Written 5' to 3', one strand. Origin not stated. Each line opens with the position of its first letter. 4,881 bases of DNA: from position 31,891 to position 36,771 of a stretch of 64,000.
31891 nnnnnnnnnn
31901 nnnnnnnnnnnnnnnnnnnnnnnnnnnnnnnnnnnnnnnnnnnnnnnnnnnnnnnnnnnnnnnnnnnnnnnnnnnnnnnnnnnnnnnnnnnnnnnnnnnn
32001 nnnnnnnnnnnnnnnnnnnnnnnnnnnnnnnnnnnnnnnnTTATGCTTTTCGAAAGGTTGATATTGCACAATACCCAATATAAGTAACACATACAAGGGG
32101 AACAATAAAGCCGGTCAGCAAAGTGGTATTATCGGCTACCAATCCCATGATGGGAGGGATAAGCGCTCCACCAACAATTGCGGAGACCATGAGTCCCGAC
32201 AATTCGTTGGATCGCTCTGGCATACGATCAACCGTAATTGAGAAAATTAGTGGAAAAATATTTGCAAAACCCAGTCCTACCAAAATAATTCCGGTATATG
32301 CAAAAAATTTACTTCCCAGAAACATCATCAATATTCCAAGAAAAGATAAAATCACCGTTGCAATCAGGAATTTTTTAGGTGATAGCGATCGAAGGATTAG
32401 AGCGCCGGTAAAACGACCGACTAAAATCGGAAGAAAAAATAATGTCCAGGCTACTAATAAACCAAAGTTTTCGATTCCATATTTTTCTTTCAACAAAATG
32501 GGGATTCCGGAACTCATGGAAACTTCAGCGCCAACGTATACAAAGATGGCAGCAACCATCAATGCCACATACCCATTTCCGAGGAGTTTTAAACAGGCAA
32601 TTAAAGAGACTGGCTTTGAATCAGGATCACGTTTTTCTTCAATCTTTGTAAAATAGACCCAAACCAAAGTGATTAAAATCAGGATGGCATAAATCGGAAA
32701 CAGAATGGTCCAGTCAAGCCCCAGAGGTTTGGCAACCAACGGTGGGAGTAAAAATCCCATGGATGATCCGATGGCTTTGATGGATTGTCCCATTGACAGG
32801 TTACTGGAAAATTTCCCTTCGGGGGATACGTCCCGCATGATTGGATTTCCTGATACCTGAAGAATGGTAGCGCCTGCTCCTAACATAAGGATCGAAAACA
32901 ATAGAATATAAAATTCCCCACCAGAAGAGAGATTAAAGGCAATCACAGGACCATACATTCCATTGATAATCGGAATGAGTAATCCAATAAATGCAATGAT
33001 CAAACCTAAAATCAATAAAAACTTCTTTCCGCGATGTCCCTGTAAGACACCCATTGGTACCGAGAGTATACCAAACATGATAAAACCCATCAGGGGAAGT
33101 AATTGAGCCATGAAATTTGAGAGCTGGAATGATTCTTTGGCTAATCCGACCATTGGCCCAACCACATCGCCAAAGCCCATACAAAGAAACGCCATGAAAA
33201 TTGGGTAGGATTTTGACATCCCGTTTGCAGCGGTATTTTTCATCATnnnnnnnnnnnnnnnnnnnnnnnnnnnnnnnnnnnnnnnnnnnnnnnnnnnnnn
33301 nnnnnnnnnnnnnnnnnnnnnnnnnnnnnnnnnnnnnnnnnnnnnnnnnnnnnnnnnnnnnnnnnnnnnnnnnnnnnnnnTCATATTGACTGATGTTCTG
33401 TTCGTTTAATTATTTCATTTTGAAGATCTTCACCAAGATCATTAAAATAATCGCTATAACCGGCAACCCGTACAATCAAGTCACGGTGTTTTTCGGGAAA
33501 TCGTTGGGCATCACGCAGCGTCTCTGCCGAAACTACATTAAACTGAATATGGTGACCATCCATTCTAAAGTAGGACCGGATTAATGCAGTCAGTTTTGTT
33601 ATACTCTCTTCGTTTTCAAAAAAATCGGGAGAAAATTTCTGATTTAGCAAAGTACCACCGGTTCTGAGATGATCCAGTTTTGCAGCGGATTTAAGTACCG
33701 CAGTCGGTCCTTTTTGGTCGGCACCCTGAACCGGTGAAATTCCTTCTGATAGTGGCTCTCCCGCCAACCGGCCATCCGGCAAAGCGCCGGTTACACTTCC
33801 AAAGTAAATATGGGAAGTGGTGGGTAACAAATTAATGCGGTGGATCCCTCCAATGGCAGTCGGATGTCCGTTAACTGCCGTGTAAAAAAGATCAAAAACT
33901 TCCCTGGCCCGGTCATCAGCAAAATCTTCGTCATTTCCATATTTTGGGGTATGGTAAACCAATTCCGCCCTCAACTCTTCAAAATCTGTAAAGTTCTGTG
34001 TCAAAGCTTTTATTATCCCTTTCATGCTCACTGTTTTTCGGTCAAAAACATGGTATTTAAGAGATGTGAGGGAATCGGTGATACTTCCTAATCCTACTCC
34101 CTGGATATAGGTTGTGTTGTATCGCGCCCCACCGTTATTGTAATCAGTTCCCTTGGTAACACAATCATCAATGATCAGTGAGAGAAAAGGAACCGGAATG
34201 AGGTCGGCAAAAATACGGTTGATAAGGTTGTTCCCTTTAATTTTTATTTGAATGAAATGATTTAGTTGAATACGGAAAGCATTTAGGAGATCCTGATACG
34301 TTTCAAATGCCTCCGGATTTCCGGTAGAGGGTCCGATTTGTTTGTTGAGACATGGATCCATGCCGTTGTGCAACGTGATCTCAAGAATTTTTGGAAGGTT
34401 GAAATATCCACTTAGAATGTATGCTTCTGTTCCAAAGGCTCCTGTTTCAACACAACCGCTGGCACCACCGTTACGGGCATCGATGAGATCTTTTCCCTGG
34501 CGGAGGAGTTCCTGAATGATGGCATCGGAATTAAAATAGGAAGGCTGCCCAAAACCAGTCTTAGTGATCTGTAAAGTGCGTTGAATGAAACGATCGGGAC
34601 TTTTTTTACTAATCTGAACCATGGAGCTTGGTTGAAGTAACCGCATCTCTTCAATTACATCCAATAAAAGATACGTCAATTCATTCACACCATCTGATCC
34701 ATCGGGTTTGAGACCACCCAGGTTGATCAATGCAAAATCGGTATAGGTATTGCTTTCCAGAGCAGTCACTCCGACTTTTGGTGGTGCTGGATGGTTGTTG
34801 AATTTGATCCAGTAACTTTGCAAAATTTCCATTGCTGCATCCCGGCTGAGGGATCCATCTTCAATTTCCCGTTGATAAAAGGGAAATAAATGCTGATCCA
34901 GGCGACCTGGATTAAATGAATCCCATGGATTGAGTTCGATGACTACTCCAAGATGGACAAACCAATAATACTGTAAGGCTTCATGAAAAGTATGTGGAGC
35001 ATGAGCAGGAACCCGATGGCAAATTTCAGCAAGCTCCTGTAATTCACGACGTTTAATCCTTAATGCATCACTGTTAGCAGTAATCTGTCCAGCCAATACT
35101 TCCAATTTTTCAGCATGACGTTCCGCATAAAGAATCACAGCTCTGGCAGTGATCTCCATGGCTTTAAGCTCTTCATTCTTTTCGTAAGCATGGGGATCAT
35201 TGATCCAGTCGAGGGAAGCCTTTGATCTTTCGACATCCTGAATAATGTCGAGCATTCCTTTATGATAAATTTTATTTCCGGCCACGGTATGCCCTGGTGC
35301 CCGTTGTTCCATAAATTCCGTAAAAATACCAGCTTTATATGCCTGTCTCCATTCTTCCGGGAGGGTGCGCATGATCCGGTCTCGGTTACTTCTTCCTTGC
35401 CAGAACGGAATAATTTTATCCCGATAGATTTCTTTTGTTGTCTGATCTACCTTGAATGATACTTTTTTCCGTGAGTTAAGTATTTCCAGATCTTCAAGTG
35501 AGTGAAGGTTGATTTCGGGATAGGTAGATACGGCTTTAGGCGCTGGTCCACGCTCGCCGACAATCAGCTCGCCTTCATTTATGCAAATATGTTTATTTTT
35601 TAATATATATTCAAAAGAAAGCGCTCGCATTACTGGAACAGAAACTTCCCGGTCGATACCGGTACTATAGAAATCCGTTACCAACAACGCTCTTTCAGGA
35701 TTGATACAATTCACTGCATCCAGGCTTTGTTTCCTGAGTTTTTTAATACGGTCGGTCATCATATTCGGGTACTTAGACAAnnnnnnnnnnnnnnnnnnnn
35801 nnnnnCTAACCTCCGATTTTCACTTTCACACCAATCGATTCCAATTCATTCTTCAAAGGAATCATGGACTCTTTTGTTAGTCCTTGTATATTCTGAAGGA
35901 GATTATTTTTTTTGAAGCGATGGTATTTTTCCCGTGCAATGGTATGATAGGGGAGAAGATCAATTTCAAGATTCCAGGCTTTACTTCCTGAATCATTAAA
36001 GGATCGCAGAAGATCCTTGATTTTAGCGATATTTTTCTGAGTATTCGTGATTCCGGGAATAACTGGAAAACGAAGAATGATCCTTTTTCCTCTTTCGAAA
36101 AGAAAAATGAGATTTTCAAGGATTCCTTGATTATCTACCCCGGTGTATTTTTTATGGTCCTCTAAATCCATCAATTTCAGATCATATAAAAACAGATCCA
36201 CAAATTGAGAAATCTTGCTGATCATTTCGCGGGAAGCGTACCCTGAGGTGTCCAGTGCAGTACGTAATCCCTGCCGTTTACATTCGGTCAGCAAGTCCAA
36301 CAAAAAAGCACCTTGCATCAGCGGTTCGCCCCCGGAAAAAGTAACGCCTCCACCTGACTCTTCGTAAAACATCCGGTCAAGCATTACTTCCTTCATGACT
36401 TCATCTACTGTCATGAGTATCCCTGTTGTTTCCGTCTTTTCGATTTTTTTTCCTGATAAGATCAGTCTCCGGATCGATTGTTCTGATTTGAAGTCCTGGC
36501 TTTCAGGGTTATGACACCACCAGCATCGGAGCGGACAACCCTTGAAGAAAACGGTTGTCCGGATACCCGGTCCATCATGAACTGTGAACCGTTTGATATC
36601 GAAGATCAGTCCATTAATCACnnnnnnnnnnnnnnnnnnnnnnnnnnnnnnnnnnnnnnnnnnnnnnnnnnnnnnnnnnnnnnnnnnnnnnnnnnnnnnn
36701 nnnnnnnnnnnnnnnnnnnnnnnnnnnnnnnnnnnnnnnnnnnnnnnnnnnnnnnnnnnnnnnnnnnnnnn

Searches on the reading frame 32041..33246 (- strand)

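Call 24: search_protein_families(library=pfam, proteins=[window:32041-33246:-], max_evalue=0.001)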
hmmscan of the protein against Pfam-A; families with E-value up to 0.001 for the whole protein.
window:32041-33246:- (401 aa): 2 families
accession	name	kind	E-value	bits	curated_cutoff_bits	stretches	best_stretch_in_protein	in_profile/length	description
PF07690.21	MFS_1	-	7.9e-27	94.5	33.4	1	17-362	3-344/347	Major Facilitator Superfamily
PF03137.26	OATP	-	0.00068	18.5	25.8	1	112-170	133-191/545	Organic Anion Transporter Polypeptide (OATP) family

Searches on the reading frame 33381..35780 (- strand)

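Call 24: search_protein_families(library=pfam, proteins=[window:33381-35780:-], max_evalue=0.001)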
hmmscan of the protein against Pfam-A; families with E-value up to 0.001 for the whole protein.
window:33381-35780:- (799 aa): 2 families
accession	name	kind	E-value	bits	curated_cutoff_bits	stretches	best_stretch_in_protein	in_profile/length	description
PF02901.20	PFL-like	-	1.6e-207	691.6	24.3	1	8-661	1-647/647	Pyruvate formate lyase-like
PF01228.26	Gly_radical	-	5.8e-36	123.7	22.2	1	678-780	2-106/106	Glycine radical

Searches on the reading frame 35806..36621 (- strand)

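Call 24: search_protein_families(library=pfam, proteins=[window:35806-36621:-], max_evalue=0.001)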
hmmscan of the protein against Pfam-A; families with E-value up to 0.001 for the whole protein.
window:35806-36621:- (271 aa): 2 families
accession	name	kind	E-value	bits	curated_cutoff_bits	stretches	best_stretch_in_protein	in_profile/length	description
PF13353.11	Fer4_12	-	2.8e-17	63.7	22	1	16-166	2-135/137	4Fe-4S single cluster domain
PF04055.27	Radical_SAM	-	4.6e-17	63.1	29.5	1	24-195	2-158/166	Radical SAM superfamily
